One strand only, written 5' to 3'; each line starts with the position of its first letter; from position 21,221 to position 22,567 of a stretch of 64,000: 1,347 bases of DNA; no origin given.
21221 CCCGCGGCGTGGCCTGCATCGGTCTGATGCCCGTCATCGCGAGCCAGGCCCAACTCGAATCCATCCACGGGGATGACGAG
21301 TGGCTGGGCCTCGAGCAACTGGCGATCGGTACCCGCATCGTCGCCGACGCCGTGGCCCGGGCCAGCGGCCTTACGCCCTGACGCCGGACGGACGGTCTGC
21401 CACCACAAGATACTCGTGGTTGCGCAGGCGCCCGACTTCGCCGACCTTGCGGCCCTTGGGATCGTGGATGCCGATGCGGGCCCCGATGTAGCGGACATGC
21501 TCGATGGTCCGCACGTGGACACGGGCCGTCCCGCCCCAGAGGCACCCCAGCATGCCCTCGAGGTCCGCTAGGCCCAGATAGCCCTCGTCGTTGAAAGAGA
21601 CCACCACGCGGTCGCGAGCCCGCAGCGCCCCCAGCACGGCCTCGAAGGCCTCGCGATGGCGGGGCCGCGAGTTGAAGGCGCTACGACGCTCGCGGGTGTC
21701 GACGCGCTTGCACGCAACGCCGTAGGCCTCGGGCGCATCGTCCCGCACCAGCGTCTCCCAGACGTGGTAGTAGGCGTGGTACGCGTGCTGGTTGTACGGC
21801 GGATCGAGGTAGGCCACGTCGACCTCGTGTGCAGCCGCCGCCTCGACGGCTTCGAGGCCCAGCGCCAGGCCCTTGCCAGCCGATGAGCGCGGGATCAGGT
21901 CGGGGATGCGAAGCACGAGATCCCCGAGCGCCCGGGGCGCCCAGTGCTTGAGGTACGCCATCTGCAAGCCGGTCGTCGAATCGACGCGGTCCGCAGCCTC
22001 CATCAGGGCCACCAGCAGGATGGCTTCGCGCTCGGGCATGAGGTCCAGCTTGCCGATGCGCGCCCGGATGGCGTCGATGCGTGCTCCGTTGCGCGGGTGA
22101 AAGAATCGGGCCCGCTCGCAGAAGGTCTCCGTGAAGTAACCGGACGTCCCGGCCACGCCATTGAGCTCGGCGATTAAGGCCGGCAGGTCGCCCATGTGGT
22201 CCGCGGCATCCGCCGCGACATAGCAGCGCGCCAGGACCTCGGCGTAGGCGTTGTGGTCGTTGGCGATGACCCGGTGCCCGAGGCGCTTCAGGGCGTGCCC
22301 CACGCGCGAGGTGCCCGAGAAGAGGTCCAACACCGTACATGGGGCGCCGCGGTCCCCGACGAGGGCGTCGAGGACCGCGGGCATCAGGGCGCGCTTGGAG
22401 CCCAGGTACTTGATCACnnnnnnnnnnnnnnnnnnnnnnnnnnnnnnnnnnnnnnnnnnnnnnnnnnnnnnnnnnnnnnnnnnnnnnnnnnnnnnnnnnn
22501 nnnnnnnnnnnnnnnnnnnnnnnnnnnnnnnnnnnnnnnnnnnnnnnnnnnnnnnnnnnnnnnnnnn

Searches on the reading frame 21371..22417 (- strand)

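Call 73: search_protein_families(library=pfam, proteins=[window:21371-22417:-], max_evalue=0.0001)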
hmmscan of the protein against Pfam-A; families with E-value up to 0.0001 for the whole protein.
window:21371-22417:- (348 aa): 1 family
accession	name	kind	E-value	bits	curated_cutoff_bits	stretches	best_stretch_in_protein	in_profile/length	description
PF02086.21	MethyltransfD12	-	5.6e-30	105.3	22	1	4-241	1-218/253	D12 class N6 adenine-specific DNA methyltransferase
